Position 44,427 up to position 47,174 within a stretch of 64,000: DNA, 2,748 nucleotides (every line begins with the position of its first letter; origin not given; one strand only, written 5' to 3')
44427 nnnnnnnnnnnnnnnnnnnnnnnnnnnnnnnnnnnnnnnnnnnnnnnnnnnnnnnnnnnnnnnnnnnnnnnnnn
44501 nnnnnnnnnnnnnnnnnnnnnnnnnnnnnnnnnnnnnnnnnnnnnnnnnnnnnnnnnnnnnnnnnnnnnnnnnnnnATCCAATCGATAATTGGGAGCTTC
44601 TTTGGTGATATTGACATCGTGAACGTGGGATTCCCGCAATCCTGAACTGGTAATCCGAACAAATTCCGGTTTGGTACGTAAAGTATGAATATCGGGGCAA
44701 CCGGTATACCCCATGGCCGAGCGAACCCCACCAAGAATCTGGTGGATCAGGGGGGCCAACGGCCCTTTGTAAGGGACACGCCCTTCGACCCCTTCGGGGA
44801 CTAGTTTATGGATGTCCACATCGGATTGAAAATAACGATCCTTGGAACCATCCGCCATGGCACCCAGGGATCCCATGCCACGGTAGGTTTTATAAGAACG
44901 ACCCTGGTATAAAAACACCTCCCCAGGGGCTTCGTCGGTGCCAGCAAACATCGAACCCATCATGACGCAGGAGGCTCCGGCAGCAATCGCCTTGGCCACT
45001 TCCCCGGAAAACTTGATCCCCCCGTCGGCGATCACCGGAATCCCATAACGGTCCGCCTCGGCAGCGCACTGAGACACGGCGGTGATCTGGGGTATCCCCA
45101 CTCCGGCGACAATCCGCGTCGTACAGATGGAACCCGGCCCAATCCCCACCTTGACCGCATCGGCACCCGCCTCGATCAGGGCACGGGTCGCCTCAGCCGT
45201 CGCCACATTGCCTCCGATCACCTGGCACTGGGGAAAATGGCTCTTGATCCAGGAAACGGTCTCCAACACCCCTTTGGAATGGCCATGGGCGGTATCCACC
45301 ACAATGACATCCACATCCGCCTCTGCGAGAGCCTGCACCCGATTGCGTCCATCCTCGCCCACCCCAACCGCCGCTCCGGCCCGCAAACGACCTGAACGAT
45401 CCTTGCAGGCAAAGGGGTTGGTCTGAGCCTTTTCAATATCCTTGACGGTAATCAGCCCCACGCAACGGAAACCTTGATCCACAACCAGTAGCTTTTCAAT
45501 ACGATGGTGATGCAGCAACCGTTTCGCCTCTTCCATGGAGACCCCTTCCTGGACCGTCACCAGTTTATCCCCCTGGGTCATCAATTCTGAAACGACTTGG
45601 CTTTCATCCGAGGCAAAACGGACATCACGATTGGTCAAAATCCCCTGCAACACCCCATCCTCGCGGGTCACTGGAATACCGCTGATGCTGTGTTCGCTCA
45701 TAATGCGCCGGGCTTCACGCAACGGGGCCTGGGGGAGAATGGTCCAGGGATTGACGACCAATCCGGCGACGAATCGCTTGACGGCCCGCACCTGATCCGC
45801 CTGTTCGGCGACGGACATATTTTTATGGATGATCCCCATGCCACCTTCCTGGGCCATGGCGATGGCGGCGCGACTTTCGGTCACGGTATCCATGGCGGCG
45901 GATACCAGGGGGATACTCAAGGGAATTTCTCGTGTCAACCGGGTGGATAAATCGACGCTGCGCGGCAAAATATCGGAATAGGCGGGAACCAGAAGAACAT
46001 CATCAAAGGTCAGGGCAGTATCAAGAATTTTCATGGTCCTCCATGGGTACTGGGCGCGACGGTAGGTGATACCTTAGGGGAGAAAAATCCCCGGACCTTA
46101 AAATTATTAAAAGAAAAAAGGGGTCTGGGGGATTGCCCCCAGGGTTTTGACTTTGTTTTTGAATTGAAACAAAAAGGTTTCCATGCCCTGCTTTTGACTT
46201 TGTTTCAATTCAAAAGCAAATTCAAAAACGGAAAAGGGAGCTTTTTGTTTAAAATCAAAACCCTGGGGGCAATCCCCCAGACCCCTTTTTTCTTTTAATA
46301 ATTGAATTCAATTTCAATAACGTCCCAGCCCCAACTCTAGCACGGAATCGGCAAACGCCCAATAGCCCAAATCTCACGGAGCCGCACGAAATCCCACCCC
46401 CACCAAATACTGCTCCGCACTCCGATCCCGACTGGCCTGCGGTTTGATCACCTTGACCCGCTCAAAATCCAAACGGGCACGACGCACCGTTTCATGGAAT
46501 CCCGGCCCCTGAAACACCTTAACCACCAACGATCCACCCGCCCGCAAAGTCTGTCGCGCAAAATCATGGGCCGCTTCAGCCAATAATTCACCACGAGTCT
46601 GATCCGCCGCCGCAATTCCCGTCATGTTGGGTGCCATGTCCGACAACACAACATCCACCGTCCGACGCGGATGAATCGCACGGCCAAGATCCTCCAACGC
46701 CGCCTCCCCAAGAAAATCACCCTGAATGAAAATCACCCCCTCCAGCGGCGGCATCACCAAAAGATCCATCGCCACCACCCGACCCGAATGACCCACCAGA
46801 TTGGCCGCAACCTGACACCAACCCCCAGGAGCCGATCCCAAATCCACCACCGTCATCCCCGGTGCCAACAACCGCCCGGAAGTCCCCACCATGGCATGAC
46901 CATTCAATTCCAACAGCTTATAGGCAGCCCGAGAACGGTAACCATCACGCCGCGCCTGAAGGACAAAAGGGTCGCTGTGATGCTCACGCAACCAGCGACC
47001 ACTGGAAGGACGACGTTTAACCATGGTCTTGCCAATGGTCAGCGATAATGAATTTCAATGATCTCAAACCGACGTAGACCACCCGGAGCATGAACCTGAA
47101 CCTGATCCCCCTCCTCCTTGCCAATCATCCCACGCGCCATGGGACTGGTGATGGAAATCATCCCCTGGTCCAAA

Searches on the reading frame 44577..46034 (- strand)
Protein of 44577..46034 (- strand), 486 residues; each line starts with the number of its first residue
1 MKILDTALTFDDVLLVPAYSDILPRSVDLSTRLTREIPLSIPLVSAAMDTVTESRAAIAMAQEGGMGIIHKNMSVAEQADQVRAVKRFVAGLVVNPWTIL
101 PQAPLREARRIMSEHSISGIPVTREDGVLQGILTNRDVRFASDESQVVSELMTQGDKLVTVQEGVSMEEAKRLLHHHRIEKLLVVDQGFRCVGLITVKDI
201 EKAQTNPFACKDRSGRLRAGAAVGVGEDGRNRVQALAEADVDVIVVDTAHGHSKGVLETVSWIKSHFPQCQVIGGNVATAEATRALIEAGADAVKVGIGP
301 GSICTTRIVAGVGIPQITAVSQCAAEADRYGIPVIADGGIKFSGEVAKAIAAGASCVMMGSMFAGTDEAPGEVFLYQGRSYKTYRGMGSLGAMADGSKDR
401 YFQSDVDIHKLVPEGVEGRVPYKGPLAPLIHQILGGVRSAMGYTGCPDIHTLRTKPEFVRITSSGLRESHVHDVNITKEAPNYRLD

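Call 62: search_protein_families(library=pfam, proteins=[window:44577-46034:-], max_evalue=0.001)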
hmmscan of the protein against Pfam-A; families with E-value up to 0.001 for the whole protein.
window:44577-46034:- (486 aa): 5 families
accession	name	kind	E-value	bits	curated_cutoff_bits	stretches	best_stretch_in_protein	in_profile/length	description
PF00478.31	IMPDH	-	6.1e-167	555.3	25.6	1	7-472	1-345/345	IMP dehydrogenase / GMP reductase domain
PF00571.33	CBS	-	1.5e-21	76.9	24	2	95-141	8-54/57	CBS domain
PF03060.21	NMO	-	2.6e-14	53.8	28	1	221-372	94-234/331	Nitronate monooxygenase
PF01070.24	FMN_dh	-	1.5e-08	34.5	24.9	1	256-363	206-305/350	FMN-dependent dehydrogenase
PF00072.30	Response_reg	-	0.00062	20.4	30.2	0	219-292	21-94/111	Response regulator receiver domain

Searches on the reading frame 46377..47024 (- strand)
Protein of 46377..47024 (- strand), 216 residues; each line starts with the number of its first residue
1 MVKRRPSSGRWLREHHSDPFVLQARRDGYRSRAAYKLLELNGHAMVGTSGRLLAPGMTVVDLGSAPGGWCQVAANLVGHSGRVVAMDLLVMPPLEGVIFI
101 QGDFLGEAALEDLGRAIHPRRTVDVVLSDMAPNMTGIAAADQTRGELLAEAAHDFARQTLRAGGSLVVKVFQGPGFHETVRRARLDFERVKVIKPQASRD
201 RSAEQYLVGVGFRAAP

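Call 62: search_protein_families(library=pfam, proteins=[window:46377-47024:-], max_evalue=0.001)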
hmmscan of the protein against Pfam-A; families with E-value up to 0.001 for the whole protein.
window:46377-47024:- (216 aa): 1 family
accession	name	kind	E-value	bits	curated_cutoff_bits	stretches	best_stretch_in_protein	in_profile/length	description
PF01728.25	FtsJ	-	4.9e-50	170.4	24.1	1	29-212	1-181/181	FtsJ-like methyltransferase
